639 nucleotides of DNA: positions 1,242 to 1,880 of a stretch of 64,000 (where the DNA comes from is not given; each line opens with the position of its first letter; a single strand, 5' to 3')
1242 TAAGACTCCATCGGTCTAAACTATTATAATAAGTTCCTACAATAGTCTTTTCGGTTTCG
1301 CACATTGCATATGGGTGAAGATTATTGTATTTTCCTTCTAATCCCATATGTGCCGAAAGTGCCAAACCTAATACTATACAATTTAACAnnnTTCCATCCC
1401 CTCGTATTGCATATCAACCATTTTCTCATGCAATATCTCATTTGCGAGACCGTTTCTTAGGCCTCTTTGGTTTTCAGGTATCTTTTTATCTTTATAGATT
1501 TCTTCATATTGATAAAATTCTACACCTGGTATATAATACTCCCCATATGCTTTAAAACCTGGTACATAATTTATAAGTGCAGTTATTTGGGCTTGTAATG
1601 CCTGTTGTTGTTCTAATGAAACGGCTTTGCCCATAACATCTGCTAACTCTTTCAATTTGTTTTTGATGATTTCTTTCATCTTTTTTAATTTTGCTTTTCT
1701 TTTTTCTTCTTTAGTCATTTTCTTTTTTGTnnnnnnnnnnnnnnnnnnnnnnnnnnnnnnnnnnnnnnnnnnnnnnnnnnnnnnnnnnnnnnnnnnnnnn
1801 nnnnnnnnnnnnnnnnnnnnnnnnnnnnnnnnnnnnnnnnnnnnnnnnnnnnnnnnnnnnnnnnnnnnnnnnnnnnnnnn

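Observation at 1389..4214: Exported 941-aa protein with 11 novel Cys-pair repeats and an extreme acidic-then-basic tail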

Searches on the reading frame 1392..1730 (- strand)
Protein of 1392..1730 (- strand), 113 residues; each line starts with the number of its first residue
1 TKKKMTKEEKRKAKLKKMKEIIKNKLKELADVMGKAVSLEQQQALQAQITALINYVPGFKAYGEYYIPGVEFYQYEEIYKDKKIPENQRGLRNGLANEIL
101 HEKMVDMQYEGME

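Call 31: find_homologous_proteins(query=window:1392-1730:-, max_evalue=0.001)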
Query seq(113 aa) (113 aa): 67 proteins with E <= 0.001 among 74 candidates.
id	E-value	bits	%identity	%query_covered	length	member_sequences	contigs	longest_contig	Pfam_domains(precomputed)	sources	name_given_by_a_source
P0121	2.8e-62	225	100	96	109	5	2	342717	-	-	-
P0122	2.1e-51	190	94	85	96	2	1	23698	-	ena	-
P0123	7.5e-49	182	93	81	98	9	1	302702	-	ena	-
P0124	7.9e-49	182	93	81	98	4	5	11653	-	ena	-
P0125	2.0e-47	178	83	71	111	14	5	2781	-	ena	-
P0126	3.7e-45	170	79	71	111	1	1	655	-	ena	-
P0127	4.4e-44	167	72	80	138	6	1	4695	-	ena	-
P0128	1.6e-43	165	75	85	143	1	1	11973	-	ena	-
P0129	4.1e-43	164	75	82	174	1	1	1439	-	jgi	-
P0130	6.3e-43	163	73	85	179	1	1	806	-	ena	-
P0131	1.3e-42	162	71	99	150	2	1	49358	-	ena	-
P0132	3.0e-42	161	72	82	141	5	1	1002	-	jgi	jgi:hypothetical protein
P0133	4.5e-42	160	73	96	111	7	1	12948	-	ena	-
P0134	6.1e-41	157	71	85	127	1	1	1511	-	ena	-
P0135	1.1e-40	156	79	74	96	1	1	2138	-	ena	-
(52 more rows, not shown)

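Call 50: search_protein_representatives(alignment_id=A2)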
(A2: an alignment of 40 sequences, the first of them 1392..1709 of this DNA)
Query: 40 sequences, 132 profile positions. Proteins with E-value up to 0.001 (for the whole library): 632; up to 1e-10: 217; up to 1e-30: 54. The best 150 are listed.
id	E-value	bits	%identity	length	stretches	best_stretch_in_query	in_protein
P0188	1.0e-53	197.0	-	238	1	4-131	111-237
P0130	6.4e-53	194.4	-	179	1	13-131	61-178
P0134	2.7e-50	186.0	-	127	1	11-131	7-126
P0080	1.2e-48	180.6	-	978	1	14-129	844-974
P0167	2.2e-48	179.7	-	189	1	1-129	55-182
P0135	3.7e-48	179.0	-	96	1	36-131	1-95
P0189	1.1e-47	177.5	-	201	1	6-131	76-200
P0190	3.3e-47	176.0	-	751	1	9-128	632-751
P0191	4.5e-47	175.5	-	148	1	9-131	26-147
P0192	6.5e-47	175.0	-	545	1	5-129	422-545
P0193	3.3e-46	172.7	-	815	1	6-129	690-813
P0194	1.6e-45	170.5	-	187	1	9-129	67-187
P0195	2.1e-45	170.1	-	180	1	18-129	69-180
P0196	1.3e-44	167.6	-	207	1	14-129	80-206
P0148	6.2e-44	165.4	-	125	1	42-131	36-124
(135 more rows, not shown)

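Call 54: find_related_loci(query=A2, collection=genome_contigs, flank=8000)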
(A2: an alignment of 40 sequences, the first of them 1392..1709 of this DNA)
Query A2 (106 aa) in genome_contigs; peptide patterns used: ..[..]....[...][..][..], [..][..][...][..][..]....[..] (x = any residue, [..] = any of these).
36 stretches matched a pattern; 8 encode a relative of the query (tblastn E <= 1e-3); 8 distinct loci.
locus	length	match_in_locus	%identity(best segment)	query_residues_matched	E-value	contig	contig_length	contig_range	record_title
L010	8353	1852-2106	56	17-103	9e-24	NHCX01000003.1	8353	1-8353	MAG: Verrucomicrobia bacterium TMED44 MHASMcontig_807584, whole genome shotgun sequence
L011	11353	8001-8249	37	20-102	9e-15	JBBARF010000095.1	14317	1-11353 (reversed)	MAG: Bacteriovoracaceae bacterium isolate EUL_212 ctg95-EUL_212, whole genome shotgun sequence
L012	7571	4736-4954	37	28-102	1e-10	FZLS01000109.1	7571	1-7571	Rhodobacteraceae bacterium Water_Bin34 genome assembly, contig: NODE_1892_length_7571_cov_4.39516, whole genome shotgun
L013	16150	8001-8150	43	52-102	5e-10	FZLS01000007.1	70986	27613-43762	Rhodobacteraceae bacterium Water_Bin34 genome assembly, contig: NODE_65_length_70986_cov_86.4142, whole genome shotgun s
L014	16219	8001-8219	36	28-102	9e-10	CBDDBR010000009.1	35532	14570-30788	MAG: Candidatus Endobugula sp. isolate 73d825ba-52ec-47e5-9f5f-4c5bb960f89a genome assembly, contig: contig_9, whole gen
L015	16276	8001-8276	32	1-106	2e-9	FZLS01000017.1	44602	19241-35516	Rhodobacteraceae bacterium Water_Bin34 genome assembly, contig: NODE_165_length_44602_cov_65.9639, whole genome shotgun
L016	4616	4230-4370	49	58-102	1e-8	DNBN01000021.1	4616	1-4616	MAG TPA_asm: Porticoccaceae bacterium isolate UBA9550 contig_80981, whole genome shotgun sequence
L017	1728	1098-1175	62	77-102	3e-7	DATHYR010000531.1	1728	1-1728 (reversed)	MAG TPA_asm: Pseudomonadales bacterium isolate SMAG_U16216 k141_567919, whole genome shotgun sequence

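Call 55: find_related_loci(query=A2, collection=viral_contigs, flank=10000)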
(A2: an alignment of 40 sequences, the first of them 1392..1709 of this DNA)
Query A2 (106 aa) in viral_contigs; peptide patterns used: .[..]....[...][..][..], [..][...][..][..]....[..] (x = any residue, [..] = any of these).
530 stretches matched a pattern; 493 encode a relative of the query (tblastn E <= 1e-3); the best 80 are kept; 80 distinct loci.
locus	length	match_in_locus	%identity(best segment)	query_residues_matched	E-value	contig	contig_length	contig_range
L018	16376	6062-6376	75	2-106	2e-48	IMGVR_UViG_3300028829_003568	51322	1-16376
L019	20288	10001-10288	76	11-106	6e-45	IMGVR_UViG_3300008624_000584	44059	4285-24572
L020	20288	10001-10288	76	11-106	9e-45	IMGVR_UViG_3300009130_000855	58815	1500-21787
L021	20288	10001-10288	76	11-106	6e-45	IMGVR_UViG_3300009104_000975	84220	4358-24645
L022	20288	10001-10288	76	11-106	6e-45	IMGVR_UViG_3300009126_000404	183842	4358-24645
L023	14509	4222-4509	75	11-106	1e-43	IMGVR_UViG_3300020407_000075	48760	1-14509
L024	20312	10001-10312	74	2-105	3e-43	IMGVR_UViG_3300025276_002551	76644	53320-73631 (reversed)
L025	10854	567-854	73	11-106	2e-43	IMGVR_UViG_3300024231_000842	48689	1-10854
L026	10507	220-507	73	11-106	3e-43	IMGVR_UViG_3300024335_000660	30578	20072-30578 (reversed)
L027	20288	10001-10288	75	11-106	2e-43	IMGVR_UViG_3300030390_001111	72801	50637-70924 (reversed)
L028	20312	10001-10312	74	2-105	3e-43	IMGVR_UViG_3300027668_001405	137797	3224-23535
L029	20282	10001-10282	72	13-106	2e-42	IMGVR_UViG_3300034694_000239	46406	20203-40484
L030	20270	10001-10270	76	17-106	4e-41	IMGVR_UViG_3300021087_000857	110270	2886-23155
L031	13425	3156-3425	76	17-106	4e-41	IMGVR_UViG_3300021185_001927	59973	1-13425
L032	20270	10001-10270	72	17-106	6e-41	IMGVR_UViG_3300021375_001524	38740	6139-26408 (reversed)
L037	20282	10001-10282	69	10-103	3e-39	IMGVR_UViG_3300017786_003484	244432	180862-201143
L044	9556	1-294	60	6-103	3e-34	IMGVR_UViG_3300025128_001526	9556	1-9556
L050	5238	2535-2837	60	2-103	3e-33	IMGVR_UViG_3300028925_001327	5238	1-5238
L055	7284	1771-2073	57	3-103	7e-33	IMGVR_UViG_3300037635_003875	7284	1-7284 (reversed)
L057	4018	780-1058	61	11-103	1e-32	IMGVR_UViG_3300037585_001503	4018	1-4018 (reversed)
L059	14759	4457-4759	59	2-103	4e-32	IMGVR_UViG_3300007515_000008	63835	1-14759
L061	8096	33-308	60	11-103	4e-32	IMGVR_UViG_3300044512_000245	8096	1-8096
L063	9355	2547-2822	60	11-103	1e-31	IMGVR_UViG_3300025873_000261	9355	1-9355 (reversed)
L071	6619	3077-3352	58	11-103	4e-31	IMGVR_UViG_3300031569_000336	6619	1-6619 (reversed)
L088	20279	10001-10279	60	11-103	4e-30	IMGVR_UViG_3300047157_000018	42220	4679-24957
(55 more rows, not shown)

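Call 59: search_protein_families(library=phrogs, proteins=[L088:4612-5550:+, L088:5891-6589:+, L088:8281-8874:+, L088:8816-10285:+, L088:10273-10761:+, L088:10839-11048:+, L088:11042-11482:+, L088:11484-12104:+, L088:12108-13658:+, L088:15110-17722:+], max_evalue=0.001)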
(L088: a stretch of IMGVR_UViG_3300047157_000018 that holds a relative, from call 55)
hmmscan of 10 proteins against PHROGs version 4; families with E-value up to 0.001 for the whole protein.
L088:4612-5550:+ (312 aa): 2 families
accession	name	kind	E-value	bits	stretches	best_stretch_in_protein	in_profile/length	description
phrog_29288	-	unknown function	1.7e-06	26.7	1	155-210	1409-1467/1558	-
phrog_892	-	tail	0.00039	20.1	1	49-194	548-695/782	tail fiber protein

L088:5891-6589:+ (232 aa): 2 families
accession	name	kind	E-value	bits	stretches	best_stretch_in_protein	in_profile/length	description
phrog_15750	-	unknown function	4.6e-09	37.6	1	111-216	44-147/168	-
phrog_12754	-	unknown function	1.8e-07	31.4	1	102-216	429-546/579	-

L088:8281-8874:+ (197 aa): 1 family
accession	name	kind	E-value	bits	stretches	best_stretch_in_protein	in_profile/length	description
phrog_20531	-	unknown function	3.8e-18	67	1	38-146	173-282/314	-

L088:8816-10285:+ (489 aa): 0 families

L088:10273-10761:+ (162 aa): 0 families

L088:10839-11048:+ (69 aa): 0 families

L088:11042-11482:+ (146 aa): 0 families

L088:11484-12104:+ (206 aa): 6 families
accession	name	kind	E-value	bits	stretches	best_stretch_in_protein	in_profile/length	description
phrog_5795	-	tail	2.1e-10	40.5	1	1-60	328-387/968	tail protein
phrog_19200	-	head and packaging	7.9e-09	36.2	1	11-201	100-264/268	virion structural protein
phrog_7760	-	tail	1.9e-08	35.4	1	68-199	80-216/223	tail fiber protein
phrog_6465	-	tail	8.7e-08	33.1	1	1-108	1-109/281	tail protein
phrog_9017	-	tail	2.3e-07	32.3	1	47-201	10-154/159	tail fiber protein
phrog_24774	-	unknown function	1.9e-05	25.7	1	122-202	168-253/258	-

L088:12108-13658:+ (516 aa): 2 families
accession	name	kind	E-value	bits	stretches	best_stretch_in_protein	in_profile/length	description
phrog_3287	-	head and packaging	2.2e-128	430.4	1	4-512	5-524/524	virion structural protein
phrog_14417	-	tail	8.5e-29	100.8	1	200-357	666-825/1005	tail fiber protein; host specificity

L088:15110-17722:+ (870 aa): 0 families

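Call 75: search_protein_families(library=pfam, proteins=[L088:11042-11479:+, L050:3662-4096:+, L057:2157-2585:+, L061:1807-2241:+, L059:6314-6748:+, L044:1316-1819:+, L071:4476-4982:+, L063:3422-3895:+, L055:2785-3207:+, L037:11599-12138:+], max_evalue=0.01)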
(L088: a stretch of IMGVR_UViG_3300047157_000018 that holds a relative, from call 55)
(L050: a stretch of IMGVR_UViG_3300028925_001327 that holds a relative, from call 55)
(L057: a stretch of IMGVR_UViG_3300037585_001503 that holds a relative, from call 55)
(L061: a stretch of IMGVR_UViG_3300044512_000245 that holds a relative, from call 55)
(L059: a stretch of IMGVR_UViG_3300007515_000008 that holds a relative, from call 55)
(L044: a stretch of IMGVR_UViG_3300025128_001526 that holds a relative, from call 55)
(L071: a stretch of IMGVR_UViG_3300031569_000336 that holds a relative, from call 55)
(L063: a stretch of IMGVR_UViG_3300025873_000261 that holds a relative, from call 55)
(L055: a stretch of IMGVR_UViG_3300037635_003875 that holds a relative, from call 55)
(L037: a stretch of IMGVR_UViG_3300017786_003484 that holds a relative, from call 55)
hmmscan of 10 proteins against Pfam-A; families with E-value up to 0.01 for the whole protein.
L088:11042-11479:+ (146 aa): 0 families

L050:3662-4096:+ (145 aa): 0 families

L057:2157-2585:+ (143 aa): 0 families

L061:1807-2241:+ (145 aa): 0 families

L059:6314-6748:+ (145 aa): 0 families

L044:1316-1819:+ (168 aa): 0 families

L071:4476-4982:+ (169 aa): 0 families

L063:3422-3895:+ (158 aa): 0 families

L055:2785-3207:+ (141 aa): 1 family
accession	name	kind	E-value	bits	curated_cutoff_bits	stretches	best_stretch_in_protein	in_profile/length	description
PF11351.13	GTA_holin_3TM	-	0.0062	17.5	24.8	1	18-108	29-106/123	Holin of 3TMs, for gene-transfer release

L037:11599-12138:+ (180 aa): 0 families

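Call 92: search_protein_families(library=pfam, proteins=[L088:8816-10282:+, L011:6159-8261:+, L012:4091-4960:+, L013:7248-8162:+, L037:8717-10285:+], max_evalue=0.1)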
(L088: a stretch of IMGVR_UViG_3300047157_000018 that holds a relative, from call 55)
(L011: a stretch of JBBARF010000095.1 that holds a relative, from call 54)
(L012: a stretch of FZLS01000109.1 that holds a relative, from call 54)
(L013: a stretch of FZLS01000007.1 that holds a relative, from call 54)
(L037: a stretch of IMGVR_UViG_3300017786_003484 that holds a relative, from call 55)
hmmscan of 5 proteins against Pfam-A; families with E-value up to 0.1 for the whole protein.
L088:8816-10282:+ (489 aa): 1 family
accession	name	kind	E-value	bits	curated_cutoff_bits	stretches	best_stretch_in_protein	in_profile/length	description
PF24122.1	Cas8b_C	-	0.081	13.2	27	0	310-407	65-152/228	Type I-B CRISPR Cas8b C-terminal domain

L011:6159-8261:+ (701 aa): 0 families

L012:4091-4960:+ (290 aa): 1 family
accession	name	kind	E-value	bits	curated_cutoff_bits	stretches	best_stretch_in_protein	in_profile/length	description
PF22207.2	MCM3_WHD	-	0.079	13.8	27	0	180-211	24-54/58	MCM3 winged helix domain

L013:7248-8162:+ (305 aa): 0 families

L037:8717-10285:+ (523 aa): 3 families
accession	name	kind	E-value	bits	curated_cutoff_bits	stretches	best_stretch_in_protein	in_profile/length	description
PF14303.12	NAM-associated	-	0.012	16.9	27.7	1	367-456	29-128/162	No apical meristem-associated C-terminal domain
PF05357.18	Phage_Coat_A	-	0.051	13.8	20.8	0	241-268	10-34/63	Phage Coat Protein A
PF07767.16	Nop53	-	0.075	12.8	24.9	1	352-458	223-330/399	Nop53 (60S ribosomal biogenesis)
